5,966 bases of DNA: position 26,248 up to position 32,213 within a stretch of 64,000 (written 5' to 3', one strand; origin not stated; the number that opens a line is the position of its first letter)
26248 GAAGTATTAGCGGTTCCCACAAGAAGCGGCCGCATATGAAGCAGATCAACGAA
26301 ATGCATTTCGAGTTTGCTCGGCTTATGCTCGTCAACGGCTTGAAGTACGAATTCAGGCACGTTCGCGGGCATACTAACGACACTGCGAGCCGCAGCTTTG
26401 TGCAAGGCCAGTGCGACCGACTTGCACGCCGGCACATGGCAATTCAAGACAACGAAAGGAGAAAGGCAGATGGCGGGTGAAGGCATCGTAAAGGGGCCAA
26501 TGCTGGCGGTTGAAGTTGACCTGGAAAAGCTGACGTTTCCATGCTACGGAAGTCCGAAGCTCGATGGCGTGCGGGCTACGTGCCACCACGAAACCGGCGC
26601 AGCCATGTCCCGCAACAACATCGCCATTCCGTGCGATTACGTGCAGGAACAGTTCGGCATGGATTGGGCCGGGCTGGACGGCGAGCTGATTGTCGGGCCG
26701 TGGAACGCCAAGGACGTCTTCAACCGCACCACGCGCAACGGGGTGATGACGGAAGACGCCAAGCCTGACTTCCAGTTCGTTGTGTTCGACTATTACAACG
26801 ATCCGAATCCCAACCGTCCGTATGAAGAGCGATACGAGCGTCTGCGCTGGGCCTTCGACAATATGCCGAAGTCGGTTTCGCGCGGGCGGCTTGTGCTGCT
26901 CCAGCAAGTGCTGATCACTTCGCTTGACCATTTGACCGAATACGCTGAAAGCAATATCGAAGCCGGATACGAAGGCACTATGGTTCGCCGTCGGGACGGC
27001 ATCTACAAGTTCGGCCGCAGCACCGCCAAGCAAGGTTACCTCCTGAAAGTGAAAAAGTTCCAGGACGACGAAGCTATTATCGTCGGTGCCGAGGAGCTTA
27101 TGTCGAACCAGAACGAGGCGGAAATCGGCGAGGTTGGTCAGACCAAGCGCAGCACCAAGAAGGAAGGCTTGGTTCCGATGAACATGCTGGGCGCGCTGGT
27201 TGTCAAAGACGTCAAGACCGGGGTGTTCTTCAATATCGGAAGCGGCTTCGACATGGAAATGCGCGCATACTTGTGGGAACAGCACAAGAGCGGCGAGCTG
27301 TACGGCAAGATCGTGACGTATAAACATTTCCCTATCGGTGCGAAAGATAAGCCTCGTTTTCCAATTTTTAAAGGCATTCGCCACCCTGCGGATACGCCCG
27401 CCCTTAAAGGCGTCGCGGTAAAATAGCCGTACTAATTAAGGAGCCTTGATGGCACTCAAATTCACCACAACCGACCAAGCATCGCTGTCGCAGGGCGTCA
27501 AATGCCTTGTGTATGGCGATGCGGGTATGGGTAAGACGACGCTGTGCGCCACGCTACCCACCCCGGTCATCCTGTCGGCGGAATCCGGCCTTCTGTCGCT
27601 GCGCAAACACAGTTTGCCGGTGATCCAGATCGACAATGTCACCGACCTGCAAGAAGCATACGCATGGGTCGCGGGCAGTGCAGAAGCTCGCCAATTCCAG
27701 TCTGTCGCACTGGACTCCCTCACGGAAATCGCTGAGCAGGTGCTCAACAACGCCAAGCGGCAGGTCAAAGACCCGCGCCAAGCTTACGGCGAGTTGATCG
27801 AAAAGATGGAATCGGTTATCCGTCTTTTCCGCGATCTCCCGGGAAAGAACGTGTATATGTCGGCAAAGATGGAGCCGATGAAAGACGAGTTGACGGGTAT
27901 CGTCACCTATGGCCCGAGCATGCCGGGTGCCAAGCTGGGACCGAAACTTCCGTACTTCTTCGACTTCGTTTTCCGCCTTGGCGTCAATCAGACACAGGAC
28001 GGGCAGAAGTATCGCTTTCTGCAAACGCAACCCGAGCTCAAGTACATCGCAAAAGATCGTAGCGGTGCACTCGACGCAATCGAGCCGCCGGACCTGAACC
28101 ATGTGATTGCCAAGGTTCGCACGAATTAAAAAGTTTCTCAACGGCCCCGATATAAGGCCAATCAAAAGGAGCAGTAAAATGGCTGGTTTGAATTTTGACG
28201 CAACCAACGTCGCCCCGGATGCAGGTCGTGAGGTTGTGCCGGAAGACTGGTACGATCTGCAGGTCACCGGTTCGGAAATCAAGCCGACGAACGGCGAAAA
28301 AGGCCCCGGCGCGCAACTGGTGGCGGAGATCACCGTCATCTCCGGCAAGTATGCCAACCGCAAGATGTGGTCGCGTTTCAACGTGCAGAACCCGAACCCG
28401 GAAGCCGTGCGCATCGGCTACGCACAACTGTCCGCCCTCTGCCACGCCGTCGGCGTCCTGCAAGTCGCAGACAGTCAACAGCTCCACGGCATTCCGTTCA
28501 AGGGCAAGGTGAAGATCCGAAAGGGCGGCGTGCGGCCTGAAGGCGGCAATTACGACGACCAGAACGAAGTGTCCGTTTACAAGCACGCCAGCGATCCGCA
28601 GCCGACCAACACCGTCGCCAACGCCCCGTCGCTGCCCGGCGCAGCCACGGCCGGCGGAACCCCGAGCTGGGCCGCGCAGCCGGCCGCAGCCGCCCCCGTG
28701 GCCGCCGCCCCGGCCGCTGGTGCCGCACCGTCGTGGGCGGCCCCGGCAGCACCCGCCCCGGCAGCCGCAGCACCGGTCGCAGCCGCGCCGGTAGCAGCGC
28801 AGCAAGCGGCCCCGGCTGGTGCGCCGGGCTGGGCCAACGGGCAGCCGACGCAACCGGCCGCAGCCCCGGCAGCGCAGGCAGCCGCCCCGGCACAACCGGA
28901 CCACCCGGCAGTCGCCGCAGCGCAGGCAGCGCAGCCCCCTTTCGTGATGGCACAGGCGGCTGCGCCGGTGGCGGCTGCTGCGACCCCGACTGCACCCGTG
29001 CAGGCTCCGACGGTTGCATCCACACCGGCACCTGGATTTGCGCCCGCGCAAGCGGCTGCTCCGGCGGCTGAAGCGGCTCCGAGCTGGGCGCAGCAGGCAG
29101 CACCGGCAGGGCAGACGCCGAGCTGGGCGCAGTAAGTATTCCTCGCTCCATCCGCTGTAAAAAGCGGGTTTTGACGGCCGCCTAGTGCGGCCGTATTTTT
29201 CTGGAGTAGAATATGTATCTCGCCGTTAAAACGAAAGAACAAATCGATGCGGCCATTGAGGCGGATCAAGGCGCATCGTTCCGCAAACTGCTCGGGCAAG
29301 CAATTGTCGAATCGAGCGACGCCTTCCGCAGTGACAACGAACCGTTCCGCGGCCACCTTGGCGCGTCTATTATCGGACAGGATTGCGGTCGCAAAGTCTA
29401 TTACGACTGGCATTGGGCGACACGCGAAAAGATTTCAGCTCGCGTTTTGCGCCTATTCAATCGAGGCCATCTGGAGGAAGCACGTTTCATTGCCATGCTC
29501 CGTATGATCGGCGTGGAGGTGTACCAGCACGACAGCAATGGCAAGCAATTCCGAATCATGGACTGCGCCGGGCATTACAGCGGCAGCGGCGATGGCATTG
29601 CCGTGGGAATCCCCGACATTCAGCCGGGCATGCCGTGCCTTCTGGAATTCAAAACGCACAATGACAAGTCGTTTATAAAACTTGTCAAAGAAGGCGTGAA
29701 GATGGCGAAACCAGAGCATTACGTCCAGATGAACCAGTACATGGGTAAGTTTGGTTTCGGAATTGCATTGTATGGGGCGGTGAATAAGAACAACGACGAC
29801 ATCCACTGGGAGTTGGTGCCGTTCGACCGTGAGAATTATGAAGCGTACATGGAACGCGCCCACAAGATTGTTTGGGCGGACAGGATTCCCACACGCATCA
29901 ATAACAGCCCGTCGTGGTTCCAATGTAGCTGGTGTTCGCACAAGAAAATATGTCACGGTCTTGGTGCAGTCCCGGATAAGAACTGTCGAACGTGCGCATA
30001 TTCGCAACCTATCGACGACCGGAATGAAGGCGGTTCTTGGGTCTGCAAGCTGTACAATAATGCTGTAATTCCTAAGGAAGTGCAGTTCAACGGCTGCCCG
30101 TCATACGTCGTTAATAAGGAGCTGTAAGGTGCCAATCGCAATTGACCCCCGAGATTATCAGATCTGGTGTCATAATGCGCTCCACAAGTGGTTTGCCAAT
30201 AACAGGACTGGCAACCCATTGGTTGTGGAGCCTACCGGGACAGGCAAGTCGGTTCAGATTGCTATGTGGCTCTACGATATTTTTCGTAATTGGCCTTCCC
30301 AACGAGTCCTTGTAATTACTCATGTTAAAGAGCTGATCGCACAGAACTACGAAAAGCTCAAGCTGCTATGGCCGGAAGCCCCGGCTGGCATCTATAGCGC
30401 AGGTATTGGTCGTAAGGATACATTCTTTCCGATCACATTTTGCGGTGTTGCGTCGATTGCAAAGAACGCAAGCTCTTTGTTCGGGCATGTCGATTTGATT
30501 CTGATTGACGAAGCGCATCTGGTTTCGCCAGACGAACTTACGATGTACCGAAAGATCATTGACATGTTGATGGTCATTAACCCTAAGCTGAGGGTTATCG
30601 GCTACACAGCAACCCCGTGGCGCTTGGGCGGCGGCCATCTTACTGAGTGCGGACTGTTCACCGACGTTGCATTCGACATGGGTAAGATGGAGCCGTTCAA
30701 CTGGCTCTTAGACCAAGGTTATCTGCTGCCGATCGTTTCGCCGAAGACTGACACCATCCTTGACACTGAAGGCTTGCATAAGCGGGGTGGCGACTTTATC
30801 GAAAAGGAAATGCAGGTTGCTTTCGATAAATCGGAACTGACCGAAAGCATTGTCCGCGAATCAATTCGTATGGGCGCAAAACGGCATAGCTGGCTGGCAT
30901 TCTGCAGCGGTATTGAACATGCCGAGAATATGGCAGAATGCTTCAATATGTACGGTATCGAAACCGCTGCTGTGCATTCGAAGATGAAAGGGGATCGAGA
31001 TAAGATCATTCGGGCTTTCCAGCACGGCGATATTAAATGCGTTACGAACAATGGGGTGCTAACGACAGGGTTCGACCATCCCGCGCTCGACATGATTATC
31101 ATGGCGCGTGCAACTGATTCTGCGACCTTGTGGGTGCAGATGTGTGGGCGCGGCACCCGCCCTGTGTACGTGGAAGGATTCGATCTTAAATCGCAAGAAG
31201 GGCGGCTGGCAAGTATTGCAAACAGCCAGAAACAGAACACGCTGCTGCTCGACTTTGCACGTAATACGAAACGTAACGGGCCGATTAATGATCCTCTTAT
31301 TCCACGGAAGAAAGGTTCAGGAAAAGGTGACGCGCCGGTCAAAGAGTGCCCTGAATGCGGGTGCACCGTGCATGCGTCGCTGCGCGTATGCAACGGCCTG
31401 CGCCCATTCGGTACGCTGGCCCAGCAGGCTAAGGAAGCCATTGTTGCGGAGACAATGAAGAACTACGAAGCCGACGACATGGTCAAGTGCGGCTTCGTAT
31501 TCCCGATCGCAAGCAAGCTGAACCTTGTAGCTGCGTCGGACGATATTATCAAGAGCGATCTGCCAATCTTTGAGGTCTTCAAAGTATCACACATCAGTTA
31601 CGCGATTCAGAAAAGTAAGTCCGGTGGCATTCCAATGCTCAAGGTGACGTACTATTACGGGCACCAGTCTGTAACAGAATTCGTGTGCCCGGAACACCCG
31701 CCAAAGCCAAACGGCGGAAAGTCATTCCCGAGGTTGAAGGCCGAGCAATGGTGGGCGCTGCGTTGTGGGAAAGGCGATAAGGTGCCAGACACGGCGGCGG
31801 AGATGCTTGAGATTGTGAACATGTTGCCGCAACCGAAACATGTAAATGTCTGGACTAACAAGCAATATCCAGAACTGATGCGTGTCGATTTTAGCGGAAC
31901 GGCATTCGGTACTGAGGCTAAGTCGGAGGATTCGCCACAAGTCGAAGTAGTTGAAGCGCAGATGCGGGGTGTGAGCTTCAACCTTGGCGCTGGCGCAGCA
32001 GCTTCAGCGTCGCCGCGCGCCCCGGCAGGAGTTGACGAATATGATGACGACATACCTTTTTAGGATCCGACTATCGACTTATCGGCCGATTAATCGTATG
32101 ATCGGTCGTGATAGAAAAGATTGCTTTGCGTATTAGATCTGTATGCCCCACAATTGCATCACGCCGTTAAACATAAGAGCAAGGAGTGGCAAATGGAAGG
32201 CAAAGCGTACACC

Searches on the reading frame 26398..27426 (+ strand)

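Call 45: search_protein_families(library=phrogs, proteins=[window:26398-27426:+], max_evalue=0.00001)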
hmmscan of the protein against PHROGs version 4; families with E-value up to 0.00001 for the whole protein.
window:26398-27426:+ (342 aa): 1 family
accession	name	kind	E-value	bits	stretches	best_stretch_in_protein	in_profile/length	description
phrog_114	-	DNA, RNA and nucleotide metabolism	4.5e-66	224.7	1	22-334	211-504/634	ATP-dependent DNA ligase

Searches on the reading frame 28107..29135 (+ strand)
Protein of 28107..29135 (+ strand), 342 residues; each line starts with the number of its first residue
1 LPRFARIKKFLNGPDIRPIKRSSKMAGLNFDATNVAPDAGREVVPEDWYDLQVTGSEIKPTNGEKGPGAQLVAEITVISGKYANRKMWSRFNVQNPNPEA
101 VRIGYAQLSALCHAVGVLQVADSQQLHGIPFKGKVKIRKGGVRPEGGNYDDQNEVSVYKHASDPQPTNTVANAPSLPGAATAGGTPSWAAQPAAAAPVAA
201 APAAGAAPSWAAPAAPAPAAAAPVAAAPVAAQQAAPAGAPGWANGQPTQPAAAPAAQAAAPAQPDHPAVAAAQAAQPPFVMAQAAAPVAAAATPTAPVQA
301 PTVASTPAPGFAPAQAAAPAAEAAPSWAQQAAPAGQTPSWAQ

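Call 45: search_protein_families(library=phrogs, proteins=[window:28107-29135:+], max_evalue=0.00001)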
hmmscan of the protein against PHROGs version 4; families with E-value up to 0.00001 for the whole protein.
window:28107-29135:+ (342 aa): 3 families
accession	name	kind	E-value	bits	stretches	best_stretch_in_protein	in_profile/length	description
phrog_13350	-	unknown function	2.2e-46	159.8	1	24-333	3-295/302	-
phrog_2300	-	unknown function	8.1e-38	132.1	1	24-338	25-330/347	-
phrog_6015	-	DNA, RNA and nucleotide metabolism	6.7e-35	122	1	25-330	2-272/273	single strand DNA binding protein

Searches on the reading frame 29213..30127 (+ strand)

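Call 45: search_protein_families(library=phrogs, proteins=[window:29213-30127:+], max_evalue=0.00001)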
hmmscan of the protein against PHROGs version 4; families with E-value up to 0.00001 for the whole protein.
window:29213-30127:+ (304 aa): 2 families
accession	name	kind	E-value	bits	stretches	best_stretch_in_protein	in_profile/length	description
phrog_1990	-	DNA, RNA and nucleotide metabolism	1.2e-102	344.3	1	19-303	6-286/290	Cas4-domain exonuclease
phrog_434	-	DNA, RNA and nucleotide metabolism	2.6e-06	27.9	1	125-217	146-230/372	RecE-like recombination exonuclease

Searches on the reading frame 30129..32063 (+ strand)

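Call 45: search_protein_families(library=phrogs, proteins=[window:30129-32063:+], max_evalue=0.00001)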
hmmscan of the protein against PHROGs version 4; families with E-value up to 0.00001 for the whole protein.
window:30129-32063:+ (644 aa): 4 families
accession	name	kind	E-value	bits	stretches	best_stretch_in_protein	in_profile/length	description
phrog_16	-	DNA, RNA and nucleotide metabolism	2.3e-85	288.6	1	3-596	269-763/986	DNA helicase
phrog_16694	-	unknown function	5e-09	35.6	1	256-344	562-659/1010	-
phrog_16259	-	DNA, RNA and nucleotide metabolism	5.6e-07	30.1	1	3-134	114-238/330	DNA helicase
phrog_9690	-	DNA, RNA and nucleotide metabolism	2.6e-06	27.7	1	109-344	29-255/306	DNA helicase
